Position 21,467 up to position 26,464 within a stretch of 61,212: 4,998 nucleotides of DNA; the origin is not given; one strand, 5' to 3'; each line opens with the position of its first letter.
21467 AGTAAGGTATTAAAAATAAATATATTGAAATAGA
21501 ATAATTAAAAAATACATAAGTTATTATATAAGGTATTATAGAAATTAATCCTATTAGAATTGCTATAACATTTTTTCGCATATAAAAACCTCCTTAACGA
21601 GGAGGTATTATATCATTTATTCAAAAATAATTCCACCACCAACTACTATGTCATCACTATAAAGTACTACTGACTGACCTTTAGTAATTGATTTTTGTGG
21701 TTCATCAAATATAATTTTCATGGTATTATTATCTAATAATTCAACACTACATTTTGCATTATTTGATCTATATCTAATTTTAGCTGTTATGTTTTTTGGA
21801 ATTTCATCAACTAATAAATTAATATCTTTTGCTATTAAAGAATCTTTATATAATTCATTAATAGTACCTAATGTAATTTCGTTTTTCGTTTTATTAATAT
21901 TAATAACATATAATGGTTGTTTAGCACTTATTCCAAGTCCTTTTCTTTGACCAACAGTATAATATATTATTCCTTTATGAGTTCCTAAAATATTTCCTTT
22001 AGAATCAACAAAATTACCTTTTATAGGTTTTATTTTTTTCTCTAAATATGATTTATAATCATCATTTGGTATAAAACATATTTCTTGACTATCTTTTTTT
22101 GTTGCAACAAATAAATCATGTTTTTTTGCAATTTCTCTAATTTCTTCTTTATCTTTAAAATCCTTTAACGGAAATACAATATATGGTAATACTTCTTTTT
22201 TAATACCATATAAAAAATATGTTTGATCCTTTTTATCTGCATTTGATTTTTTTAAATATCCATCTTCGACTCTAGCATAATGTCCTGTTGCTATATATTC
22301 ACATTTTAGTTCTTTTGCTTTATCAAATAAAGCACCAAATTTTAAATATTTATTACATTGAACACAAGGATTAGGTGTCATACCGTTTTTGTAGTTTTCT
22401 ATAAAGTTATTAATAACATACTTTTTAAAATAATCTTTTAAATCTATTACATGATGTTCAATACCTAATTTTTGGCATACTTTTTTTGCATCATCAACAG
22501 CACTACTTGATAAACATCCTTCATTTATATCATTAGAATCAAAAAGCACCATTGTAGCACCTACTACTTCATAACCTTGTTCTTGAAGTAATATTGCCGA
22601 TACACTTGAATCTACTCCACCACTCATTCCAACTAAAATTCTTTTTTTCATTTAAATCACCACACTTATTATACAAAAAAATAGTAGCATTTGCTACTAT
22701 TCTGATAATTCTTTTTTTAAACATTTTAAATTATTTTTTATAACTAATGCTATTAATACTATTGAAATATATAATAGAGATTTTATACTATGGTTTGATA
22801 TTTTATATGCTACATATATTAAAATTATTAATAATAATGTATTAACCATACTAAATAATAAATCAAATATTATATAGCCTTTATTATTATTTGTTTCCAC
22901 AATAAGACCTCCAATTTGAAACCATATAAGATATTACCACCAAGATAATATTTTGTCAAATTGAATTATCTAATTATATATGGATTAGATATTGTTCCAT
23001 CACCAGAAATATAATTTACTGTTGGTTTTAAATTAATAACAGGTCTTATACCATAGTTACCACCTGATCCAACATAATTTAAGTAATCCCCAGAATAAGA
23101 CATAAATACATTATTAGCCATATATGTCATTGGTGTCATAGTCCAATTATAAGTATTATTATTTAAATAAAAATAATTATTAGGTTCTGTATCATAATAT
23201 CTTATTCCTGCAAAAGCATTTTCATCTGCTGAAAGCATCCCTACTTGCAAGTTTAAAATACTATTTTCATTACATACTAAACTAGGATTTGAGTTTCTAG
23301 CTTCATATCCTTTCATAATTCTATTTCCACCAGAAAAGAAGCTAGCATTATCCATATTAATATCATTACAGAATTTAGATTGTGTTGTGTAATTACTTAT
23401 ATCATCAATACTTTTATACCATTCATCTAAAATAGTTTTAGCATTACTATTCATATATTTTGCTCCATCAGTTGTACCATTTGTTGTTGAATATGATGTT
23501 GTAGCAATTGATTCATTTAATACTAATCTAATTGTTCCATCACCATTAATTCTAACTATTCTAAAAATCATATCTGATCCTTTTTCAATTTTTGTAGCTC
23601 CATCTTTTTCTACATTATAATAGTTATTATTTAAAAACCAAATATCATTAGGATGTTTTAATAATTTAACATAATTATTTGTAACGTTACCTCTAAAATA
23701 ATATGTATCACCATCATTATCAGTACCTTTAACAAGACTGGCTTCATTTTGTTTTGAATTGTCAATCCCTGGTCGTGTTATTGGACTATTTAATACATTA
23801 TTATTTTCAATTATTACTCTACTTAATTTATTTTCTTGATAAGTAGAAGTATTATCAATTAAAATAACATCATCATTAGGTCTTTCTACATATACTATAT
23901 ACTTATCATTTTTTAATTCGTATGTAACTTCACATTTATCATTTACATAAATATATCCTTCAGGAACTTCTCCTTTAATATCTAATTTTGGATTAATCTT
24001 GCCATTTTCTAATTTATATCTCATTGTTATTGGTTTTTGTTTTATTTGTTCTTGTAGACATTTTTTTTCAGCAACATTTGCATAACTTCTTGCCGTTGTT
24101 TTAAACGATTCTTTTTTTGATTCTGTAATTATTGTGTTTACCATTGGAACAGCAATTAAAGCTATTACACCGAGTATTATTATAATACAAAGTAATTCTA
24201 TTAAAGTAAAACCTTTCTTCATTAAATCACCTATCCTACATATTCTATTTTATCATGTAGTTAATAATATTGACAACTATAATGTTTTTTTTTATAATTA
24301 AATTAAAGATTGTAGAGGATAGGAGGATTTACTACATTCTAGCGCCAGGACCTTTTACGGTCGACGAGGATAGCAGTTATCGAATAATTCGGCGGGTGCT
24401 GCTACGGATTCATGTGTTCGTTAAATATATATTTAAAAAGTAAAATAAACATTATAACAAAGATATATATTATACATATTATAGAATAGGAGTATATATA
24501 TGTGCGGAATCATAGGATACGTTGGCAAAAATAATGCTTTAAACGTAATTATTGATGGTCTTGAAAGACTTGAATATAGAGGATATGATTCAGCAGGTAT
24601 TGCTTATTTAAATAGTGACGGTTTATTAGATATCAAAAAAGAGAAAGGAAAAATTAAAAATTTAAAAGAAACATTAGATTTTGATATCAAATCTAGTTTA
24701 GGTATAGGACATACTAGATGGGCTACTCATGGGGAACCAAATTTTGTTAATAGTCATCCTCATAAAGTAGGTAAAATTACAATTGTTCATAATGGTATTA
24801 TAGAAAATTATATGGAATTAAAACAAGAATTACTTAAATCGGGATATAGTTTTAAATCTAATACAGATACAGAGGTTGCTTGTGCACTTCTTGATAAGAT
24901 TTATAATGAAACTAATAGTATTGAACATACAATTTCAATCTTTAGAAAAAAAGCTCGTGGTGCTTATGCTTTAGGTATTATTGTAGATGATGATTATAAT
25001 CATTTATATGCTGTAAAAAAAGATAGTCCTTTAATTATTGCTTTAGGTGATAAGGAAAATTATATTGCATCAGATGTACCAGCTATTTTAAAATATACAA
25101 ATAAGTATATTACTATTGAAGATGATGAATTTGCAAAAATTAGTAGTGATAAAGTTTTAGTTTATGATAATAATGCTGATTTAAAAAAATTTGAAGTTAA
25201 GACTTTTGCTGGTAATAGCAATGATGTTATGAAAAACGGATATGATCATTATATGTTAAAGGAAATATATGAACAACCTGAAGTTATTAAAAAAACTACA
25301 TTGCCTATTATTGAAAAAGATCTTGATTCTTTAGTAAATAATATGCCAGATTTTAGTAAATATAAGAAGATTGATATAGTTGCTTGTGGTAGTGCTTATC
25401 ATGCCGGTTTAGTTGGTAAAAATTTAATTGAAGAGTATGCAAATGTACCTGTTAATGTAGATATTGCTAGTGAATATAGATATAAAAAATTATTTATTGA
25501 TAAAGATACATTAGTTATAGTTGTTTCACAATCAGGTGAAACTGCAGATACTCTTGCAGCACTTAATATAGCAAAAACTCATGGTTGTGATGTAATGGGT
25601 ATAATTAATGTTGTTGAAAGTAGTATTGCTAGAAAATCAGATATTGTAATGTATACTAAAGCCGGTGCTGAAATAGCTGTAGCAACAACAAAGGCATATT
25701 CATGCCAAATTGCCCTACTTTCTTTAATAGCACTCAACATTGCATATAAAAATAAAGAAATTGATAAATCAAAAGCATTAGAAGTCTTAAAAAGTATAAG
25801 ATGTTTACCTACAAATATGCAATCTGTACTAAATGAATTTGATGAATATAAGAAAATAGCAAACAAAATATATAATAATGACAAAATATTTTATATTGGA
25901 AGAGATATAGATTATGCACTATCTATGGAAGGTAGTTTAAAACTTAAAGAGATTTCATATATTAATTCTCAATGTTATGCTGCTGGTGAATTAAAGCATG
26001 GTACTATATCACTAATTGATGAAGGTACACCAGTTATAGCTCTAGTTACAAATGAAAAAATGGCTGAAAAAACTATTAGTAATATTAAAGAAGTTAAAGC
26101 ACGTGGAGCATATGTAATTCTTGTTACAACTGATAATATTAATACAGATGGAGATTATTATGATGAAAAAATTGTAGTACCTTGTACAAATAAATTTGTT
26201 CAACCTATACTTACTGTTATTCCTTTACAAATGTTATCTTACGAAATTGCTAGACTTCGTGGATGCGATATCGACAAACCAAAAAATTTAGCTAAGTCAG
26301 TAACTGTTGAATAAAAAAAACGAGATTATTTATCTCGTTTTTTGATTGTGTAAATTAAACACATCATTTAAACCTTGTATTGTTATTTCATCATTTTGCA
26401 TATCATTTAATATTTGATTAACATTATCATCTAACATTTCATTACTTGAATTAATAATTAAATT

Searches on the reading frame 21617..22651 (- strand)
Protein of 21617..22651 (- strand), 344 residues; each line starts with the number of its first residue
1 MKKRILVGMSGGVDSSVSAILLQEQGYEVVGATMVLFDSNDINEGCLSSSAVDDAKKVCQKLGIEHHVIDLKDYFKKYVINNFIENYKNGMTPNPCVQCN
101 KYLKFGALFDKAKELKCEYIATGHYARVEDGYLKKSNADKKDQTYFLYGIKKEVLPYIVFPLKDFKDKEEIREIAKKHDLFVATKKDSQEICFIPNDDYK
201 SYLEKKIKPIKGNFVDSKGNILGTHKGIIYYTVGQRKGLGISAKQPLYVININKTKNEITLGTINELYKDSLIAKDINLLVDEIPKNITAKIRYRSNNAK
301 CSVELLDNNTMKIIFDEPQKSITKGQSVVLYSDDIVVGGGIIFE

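Call 54: search_protein_families(library=pfam, proteins=[window:21617-22651:-], max_evalue=0.000001)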
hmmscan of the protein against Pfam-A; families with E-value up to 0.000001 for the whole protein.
window:21617-22651:- (344 aa): 4 families
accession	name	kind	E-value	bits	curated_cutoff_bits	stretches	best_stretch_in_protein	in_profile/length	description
PF03054.22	tRNA_Me_trans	-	1.9e-71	240.4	20.6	1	3-195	1-201/202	tRNA methyl transferase HUP domain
PF20258.4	tRNA_Me_trans_C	-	9.7e-22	77.5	20.6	1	270-342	2-77/77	Aminomethyltransferase beta-barrel domain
PF20259.3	tRNA_Me_trans_M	-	4.8e-19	68.1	27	1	200-262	1-65/66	tRNA methyl transferase PRC-barrel domain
PF02540.23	NAD_synthase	-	9.3e-08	31.9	21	1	3-86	19-95/242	NAD synthase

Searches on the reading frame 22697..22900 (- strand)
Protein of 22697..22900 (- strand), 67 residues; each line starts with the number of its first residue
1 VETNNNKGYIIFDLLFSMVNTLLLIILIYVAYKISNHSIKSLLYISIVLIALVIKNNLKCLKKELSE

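Call 9: search_protein_families(library=pfam, proteins=[window:22697-22900:-], max_evalue=0.1)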
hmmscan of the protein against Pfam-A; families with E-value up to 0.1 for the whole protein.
window:22697-22900:- (67 aa): 3 families
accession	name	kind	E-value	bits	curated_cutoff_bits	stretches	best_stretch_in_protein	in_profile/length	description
PF04172.21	LrgB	-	0.0089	15.9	25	1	18-65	30-77/214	LrgB-like family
PF12716.12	Apq12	-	0.024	15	25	1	18-44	4-30/54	Nuclear pore assembly and biogenesis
PF24661.1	DUF7649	-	0.063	13.8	27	1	9-57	20-68/85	Domain of unknown function (DUF7649)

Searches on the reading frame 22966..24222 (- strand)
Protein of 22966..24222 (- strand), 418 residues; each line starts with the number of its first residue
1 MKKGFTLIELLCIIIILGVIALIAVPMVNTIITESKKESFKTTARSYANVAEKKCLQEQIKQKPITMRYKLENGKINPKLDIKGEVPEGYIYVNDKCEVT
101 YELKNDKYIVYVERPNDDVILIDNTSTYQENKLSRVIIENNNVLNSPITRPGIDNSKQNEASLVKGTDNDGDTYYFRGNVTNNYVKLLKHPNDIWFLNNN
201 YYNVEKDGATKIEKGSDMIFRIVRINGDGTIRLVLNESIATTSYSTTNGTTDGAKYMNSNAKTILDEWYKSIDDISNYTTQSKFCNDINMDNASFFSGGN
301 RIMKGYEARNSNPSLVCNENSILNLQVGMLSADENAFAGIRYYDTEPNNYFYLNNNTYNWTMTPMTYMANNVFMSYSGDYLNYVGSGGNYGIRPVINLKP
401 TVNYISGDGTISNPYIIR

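Call 8: search_protein_families(library=ncbifam, proteins=[window:22966-24222:-], max_evalue=0.01)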
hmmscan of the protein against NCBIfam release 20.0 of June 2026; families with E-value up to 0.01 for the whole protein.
window:22966-24222:- (418 aa): 10 families
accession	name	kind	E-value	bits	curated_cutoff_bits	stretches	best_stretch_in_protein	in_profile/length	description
TIGR01710.1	typeII_sec_gspG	equivalog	2.4e-05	24.4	88.85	1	3-45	1-43/134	type II secretion system major pseudopilin GspG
NF041013.1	T4P_ComGE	equivalog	5.7e-05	23.1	49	1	2-76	3-78/83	competence type IV pilus minor pilin ComGE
NF040999.1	pilin_ComGC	equivalog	6.3e-05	23.1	75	1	2-37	1-36/84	competence type IV pilus major pilin ComGC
TIGR02532.1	IV_pilin_GFxxxE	domain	7.7e-05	22.4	16.3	1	2-25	1-24/24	prepilin-type N-terminal cleavage/methylation domain-containing protein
NF041775.1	typeIV_PilA_Myxo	equivalog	0.00012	22.2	400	1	3-47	11-55/214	type IV pilin protein PilA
TIGR02596.1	TIGR02596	subfamily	0.00016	21.8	70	1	5-68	1-61/196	Verru_Chthon cassette protein D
NF041002.1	pilin_ComGF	equivalog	0.0011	19.2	80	1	2-41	1-39/139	competence type IV pilus minor pilin ComGF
TIGR01708.2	typeII_sec_gspH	equivalog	0.0019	18.2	80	1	3-27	2-26/169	type II secretion system minor pseudopilin GspH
NF007862.0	PRK10574.1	equivalog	0.0027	17.8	138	1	2-35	4-37/145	prepilin peptidase-dependent pilin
NF040982.1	ComGD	equivalog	0.0039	17.6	70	1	2-43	1-42/139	competence type IV pilus minor pilin ComGD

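Call 9: search_protein_families(library=pfam, proteins=[window:22966-24222:-], max_evalue=0.1)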
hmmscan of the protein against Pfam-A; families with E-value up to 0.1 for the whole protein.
window:22966-24222:- (418 aa): 4 families
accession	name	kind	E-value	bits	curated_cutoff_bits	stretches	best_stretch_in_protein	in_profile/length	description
PF07963.17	N_methyl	-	3.5e-05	23.6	21.2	1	2-24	4-26/27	Prokaryotic N-terminal methylation motif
PF11337.13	DUF3139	-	0.012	16.6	27.3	1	13-102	7-82/83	Protein of unknown function (DUF3139)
PF19789.6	DUF6273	-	0.017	15.4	23.5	1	340-399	108-171/172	Domain of unknown function (DUF6273)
PF10818.13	SecM_small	-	0.057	14.7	26.1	0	15-68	8-60/95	secA translation cis-regulator SecM, small type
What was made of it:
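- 22966..24222 (-): Third prepilin, 418 aa, outside the finding's coordinates. Its leader is MKK|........, its alpha1N is major-pilin-like (G14, P22), and it has a DUF6273-like C-terminal region. Pfam N_methyl E 3.5e-5; weak DUF6273 (call 9).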

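Call 33: find_encoding_contigs(protein=window:22966-24222:-, flank=10000, max_places=4)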
Protein window:22966-24222:- (418 aa): no gene with exactly this product is on record in the collection.

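Call 44: find_homologous_proteins(query=window:22966-24222:-, max_evalue=0.001)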
Query window:22966-24222:- (418 aa): 3117 proteins with E <= 0.001 among 7972 candidates; the best 120 are listed.
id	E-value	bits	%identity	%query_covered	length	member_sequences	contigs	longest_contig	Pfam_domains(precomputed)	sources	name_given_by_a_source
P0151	5.5e-274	926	99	100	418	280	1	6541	-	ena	-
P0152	1.7e-240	816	86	100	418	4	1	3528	-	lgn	-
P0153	2.8e-161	555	98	61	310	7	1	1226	-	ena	-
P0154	3.2e-57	212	34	100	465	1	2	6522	PF07963.18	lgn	-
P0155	1.4e-54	204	34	100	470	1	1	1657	-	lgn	-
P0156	9.4e-45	171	33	74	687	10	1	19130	-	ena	-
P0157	3.4e-43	166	32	74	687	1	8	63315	-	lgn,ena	-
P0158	5.1e-43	166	32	74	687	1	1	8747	-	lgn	-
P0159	8.2e-43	165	32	74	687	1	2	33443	-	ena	-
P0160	1.2e-42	165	32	74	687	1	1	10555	-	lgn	-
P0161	5.5e-42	162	32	74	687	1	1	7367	-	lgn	-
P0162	1.4e-38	151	32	74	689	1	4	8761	-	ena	-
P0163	2.1e-38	151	32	74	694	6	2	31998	-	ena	-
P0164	2.3e-37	147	27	79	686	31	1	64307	-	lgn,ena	-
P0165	1.3e-36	145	29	79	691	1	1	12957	-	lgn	-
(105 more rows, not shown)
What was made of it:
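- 22966..24222 (-): It belongs to a family of more than 3000 proteins of 300-720 aa, many carrying N_methyl or DUF6273 (call 44).
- The 418-aa class is poorly conserved; the nearest non-conspecific relative is 34% identical (call 44).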

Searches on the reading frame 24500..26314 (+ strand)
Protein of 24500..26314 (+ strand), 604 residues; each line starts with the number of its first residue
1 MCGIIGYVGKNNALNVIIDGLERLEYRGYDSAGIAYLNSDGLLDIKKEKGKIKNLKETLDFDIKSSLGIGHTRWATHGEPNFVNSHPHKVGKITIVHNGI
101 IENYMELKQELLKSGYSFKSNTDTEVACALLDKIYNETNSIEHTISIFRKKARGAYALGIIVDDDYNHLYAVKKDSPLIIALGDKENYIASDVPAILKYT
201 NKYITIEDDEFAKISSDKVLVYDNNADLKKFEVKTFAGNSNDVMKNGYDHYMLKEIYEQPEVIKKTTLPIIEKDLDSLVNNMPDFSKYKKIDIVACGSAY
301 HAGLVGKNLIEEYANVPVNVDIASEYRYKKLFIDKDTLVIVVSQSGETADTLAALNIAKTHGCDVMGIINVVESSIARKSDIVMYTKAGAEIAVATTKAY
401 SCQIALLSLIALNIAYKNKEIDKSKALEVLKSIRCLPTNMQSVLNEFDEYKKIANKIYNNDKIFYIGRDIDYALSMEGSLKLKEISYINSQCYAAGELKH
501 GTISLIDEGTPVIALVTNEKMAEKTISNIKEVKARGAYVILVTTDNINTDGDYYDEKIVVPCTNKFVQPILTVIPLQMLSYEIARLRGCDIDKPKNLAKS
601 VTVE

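Call 54: search_protein_families(library=pfam, proteins=[window:24500-26314:+], max_evalue=0.000001)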
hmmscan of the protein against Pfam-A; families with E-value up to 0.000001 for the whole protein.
window:24500-26314:+ (604 aa): 3 families
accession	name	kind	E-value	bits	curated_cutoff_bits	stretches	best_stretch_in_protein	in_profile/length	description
PF01380.27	SIS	-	3.3e-48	163.2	25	2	285-411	2-129/131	SIS domain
PF13522.11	GATase_6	-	2.7e-16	60.2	27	1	65-186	10-124/130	Glutamine amidotransferase domain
PF13537.11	GATase_7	-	1.6e-13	51.2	25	1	90-197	21-122/123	Glutamine amidotransferase domain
